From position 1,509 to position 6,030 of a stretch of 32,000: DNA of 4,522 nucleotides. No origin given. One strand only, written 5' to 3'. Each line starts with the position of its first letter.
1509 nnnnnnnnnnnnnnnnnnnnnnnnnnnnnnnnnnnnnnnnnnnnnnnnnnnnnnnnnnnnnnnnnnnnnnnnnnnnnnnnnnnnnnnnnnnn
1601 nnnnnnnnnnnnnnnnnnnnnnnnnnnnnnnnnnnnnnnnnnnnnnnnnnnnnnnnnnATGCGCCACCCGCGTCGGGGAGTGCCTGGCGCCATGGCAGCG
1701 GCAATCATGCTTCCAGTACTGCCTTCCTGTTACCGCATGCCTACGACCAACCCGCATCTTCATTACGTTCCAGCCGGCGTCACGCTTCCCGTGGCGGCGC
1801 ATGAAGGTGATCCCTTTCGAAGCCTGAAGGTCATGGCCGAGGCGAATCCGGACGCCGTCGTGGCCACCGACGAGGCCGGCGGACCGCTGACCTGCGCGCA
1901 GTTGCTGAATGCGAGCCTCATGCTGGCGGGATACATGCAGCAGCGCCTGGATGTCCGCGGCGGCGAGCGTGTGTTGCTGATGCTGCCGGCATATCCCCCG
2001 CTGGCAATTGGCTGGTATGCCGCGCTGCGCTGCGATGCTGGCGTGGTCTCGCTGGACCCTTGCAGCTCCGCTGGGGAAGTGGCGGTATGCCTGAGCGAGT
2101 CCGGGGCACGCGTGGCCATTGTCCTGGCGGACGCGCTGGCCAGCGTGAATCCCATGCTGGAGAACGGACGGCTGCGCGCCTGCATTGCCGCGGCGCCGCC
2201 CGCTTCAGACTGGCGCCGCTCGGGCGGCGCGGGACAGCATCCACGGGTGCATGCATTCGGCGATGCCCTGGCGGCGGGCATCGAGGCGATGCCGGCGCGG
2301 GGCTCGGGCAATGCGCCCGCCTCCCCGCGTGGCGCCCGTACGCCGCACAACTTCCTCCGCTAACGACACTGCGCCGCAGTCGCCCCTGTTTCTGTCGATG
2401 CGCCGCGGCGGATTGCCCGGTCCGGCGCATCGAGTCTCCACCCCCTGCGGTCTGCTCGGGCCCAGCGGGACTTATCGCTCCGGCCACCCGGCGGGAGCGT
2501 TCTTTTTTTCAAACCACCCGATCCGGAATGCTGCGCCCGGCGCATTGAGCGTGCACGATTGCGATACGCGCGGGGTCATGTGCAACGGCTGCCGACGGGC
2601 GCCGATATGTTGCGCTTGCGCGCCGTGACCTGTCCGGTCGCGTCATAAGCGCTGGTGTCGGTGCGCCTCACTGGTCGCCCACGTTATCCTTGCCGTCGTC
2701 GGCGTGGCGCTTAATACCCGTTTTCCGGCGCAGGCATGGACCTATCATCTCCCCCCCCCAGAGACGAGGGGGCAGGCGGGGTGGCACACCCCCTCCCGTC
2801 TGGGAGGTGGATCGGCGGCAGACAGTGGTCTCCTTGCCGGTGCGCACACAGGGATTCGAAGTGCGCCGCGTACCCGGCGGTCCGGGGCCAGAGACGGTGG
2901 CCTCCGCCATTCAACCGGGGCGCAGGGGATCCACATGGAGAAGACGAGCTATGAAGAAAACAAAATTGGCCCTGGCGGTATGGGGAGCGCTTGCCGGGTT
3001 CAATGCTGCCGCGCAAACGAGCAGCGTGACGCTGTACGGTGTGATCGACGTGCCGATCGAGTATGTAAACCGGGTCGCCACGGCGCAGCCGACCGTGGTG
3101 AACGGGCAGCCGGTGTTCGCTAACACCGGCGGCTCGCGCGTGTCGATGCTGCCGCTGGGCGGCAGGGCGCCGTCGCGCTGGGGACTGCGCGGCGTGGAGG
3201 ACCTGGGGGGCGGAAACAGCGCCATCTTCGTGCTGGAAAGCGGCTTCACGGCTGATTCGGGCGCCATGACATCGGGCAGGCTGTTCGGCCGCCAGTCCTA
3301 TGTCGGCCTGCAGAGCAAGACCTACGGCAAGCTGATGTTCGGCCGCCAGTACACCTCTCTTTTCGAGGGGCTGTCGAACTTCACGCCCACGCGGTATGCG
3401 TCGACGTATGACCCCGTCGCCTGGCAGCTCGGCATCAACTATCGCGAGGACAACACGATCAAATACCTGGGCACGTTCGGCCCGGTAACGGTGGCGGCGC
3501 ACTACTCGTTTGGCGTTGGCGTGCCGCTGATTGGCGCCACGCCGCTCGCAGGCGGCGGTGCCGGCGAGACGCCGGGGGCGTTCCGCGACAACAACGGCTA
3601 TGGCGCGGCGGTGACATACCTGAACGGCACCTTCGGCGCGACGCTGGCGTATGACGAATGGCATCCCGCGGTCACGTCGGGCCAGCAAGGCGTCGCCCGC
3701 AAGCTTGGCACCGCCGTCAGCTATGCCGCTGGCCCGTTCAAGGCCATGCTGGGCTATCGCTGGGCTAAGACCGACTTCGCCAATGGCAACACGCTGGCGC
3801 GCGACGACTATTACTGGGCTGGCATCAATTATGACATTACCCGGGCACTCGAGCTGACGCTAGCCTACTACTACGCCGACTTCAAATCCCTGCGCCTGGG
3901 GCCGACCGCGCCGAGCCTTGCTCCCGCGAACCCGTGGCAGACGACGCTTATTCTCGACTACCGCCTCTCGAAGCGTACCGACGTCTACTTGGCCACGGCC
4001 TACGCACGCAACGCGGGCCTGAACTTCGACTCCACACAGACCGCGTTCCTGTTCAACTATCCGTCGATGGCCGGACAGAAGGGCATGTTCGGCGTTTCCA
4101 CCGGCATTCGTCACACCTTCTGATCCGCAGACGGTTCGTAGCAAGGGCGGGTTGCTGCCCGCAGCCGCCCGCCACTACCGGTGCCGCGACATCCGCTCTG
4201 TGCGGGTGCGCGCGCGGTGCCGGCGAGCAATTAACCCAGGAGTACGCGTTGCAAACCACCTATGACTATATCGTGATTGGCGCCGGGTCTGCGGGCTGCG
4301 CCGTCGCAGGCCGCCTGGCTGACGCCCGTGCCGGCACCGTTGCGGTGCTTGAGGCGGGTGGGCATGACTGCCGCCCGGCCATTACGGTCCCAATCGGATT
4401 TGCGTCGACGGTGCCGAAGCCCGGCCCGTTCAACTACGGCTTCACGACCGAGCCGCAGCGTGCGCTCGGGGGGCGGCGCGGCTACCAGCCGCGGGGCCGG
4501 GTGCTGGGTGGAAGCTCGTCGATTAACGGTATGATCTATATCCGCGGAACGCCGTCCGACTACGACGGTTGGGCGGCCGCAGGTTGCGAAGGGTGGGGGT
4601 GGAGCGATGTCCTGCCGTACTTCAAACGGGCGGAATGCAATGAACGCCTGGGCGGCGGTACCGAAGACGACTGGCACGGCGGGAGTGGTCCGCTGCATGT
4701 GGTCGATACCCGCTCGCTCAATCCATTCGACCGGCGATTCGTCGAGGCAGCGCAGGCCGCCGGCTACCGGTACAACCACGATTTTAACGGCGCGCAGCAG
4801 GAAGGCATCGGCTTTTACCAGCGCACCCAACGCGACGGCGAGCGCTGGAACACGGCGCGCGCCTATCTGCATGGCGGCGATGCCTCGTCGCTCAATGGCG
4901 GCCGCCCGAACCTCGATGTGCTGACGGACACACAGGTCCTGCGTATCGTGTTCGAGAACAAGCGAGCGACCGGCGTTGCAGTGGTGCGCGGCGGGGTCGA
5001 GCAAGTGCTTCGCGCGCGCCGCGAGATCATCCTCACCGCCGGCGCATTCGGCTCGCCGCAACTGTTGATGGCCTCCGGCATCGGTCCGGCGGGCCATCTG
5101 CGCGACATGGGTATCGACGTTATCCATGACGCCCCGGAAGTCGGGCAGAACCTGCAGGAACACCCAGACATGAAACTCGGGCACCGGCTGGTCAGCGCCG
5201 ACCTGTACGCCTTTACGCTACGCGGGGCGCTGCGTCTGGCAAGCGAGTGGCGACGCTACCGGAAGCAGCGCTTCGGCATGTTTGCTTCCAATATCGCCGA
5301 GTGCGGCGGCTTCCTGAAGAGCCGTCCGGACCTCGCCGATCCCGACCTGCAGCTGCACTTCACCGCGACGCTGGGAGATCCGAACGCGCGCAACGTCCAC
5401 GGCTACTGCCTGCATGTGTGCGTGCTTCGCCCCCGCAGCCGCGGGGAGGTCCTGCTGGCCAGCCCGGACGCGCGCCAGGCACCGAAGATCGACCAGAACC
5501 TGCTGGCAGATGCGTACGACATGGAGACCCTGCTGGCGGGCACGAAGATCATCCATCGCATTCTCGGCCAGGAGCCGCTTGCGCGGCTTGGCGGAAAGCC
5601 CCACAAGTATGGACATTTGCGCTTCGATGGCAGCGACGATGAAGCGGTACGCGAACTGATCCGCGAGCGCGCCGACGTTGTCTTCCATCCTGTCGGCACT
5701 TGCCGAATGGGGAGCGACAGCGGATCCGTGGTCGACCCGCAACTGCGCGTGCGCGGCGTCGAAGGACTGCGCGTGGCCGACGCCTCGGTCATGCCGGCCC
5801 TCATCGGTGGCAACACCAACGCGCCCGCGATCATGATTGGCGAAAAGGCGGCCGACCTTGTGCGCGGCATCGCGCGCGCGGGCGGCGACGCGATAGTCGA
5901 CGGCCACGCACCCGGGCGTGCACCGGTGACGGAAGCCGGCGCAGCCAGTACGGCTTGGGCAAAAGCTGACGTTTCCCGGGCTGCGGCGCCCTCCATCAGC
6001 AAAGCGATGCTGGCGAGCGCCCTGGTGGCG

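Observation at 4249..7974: GMC alcohol-dehydrogenase-like enzyme reads in frame, with no stop, into a complete SdsA1-type alkylsulfatase that keeps its own signal peptide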

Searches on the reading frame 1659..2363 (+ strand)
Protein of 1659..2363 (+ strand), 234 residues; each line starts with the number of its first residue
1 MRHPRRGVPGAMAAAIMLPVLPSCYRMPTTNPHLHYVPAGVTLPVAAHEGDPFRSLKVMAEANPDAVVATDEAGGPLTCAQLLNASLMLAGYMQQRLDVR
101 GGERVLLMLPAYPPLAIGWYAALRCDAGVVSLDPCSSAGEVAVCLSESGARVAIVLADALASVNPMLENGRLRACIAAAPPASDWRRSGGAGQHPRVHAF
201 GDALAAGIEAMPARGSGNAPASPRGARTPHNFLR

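Call 11: search_protein_families(library=pfam, proteins=[window:1659-2363:+])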
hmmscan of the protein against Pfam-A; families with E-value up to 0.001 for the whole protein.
window:1659-2363:+ (234 aa): 1 family
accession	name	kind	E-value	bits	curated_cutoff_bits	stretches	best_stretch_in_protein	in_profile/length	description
PF00501.34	AMP-binding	-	7.6e-15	55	29.9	1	60-167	5-116/384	AMP-binding enzyme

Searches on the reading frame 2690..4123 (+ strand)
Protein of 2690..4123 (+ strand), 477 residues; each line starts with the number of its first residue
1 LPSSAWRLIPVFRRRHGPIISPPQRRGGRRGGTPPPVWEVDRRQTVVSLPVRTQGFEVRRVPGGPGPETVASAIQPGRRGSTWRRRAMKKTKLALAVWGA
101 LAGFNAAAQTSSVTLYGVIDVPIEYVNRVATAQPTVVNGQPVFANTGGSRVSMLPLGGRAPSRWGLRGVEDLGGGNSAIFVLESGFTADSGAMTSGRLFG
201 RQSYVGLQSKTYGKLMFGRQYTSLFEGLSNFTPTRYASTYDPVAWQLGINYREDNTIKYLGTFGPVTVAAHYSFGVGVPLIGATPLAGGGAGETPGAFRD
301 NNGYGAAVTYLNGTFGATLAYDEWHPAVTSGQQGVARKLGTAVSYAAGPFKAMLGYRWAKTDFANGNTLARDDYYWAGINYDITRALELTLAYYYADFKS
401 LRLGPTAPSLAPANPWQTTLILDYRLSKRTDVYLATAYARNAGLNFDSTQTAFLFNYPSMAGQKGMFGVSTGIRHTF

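Call 11: search_protein_families(library=pfam, proteins=[window:2690-4123:+])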
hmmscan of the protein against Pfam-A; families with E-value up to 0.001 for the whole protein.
window:2690-4123:+ (477 aa): 1 family
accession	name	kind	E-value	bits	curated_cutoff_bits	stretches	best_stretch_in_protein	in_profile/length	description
PF13609.12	Porin_4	-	4.8e-43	148.6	27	1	94-442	1-308/310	Gram-negative porin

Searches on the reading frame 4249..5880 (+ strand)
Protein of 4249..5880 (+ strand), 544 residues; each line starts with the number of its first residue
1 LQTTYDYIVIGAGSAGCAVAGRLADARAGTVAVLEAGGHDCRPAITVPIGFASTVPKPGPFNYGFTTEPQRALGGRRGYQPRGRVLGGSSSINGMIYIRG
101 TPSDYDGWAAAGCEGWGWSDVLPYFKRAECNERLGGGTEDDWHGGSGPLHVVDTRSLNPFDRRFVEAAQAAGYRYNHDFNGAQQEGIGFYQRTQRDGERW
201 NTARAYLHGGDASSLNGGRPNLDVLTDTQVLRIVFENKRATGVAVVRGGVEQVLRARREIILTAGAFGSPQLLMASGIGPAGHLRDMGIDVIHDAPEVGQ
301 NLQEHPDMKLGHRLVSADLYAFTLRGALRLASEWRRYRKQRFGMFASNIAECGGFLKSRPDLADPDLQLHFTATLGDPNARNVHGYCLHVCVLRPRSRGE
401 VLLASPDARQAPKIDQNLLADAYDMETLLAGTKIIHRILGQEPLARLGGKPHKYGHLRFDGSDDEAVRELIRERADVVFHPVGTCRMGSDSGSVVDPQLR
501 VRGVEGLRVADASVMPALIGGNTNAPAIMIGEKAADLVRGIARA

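Call 25: search_solved_structures(query=window:4249-5880:+, max_evalue=1e-30)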
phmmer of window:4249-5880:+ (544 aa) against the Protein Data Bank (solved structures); distinct sequences matched with E-value up to 1e-30: 40.
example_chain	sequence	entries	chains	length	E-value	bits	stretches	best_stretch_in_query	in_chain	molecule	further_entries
9lq0_A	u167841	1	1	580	1.2e-111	377.1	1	2-540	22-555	Oxygen-dependent choline dehydrogenase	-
8b7s_A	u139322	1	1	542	2e-108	366.5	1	4-542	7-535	Chloramphenicol-inactivating oxidoreductase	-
8rpg_A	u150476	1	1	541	7e-100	338.3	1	3-539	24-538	Alcohol oxidase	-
8rpf_A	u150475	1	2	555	1e-85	291.5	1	4-538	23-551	alcohol oxidase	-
2jbv_A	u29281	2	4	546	1.3e-75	258.2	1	4-307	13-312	CHOLINE OXIDASE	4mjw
3nne_A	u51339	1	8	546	1.4e-75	258.1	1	4-307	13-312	Choline oxidase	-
3ljp_A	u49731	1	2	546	4.9e-75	256.2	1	4-307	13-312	Choline oxidase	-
9ugm_A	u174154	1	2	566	5.1e-75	256.2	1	5-307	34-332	FAD containing choline oxidase mutant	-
4udp_A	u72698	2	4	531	1.9e-69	237.8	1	3-538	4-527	GLUCOSE-METHANOL-CHOLINE OXIDOREDUCTASE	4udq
6f97_A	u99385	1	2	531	6.2e-69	236.1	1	3-538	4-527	5-(hydroxymethyl)furfural oxidase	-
4udr_A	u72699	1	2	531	4.9e-68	233.1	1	3-538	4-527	GLUCOSE-METHANOL-CHOLINE OXIDOREDUCTASE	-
6zh7_A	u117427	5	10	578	2.5e-66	227.5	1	4-542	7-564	Fatty acid photodecarboxylase, chloroplastic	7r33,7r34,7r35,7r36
6yru_AAA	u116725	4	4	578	3e-66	227.3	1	4-542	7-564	Fatty acid Photodecarboxylase | Fatty acid photodecarboxylase, chloroplastic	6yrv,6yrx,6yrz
5ncc_A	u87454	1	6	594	3.2e-66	227.2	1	4-542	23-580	Fatty acid Photodecarboxylase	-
6ys1_AAA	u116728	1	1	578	3.3e-66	227.1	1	4-542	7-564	Fatty acid Photodecarboxylase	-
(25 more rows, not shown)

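Call 74: search_dna_similar(query=window:4249-5880:+, collection=plasmids, mode=protein, max_rows=30, max_evalue=1e-40)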
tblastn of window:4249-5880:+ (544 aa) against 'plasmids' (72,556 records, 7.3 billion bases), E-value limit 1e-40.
Records with a match: 1133; places in all: 1679; records where one place covers at least 80% of the query: 1128.
Best place of each record, by identity: 60-80% 3; <60% 1130.
By first word of the organism name: Rhizobium 275; Sinorhizobium 141; Agrobacterium 72; Burkholderia 65; Phaeobacter 63; Leisingera 28; Shinella 26; Paracoccus 25; Sphingobium 20; Pantoea 20; and 123 more.
By predicted mobility (MOB-suite, as given by PLSDB): non-mobilizable 660; conjugative 294; mobilizable 179.
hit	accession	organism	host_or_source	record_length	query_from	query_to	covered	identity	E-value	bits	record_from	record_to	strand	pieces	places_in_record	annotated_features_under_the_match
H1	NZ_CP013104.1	Paraburkholderia caribensis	-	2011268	5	543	99%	60.2%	0e+0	594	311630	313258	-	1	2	none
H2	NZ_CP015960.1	Paraburkholderia caribensis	Mimosa,single cell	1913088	5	543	99%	60.2%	0e+0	594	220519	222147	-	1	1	none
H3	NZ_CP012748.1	Paraburkholderia caribensis MBA4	soil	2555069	5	543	99%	60.2%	0e+0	589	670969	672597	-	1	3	none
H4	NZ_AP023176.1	Paraburkholderia largidicola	Physopelta gutta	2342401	5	543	99%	59.9%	0e+0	590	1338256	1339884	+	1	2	none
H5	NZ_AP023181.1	Paraburkholderia sp. PGU19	Physopelta gutta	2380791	5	543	99%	59.9%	0e+0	587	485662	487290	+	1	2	none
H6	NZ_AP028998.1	Paraburkholderia sp. 22B1P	-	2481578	5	542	99%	59.8%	0e+0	588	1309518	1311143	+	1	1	none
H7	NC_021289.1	Caballeronia insecticola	-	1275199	1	539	99%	59.5%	0e+0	597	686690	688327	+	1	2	none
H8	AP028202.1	Paraburkholderia largidicola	Physopelta gutta,midgut,Midgut crypts ...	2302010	5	542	99%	59.6%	0e+0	585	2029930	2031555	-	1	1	GMC family oxidoreductase N-terminal domain-containing protein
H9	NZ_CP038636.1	Cupriavidus oxalaticus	whole organism,sewage sludge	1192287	5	543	99%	58.2%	0e+0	582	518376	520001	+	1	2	none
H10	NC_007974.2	Cupriavidus metallidurans CH34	-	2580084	5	539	98%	57.0%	3e-180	570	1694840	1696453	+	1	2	none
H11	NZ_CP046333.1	Cupriavidus metallidurans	sedimentation pond in a zinc factory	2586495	5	539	98%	57.0%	3e-180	570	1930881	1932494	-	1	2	none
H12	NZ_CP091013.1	Burkholderia cenocepacia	-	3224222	1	543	100%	53.7%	6e-148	477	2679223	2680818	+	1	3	none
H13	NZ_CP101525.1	Burkholderia arboris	mixed culture,soil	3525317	1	543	100%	53.3%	8e-147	474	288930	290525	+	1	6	none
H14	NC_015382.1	Burkholderia gladioli BSR3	-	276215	1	544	100%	52.8%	3e-149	481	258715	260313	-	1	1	GMC family oxidoreductase N-terminal domain-containing protein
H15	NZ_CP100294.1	Burkholderia glumae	cell culture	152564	1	543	100%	52.9%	1e-151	487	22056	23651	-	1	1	GMC family oxidoreductase N-terminal domain-containing protein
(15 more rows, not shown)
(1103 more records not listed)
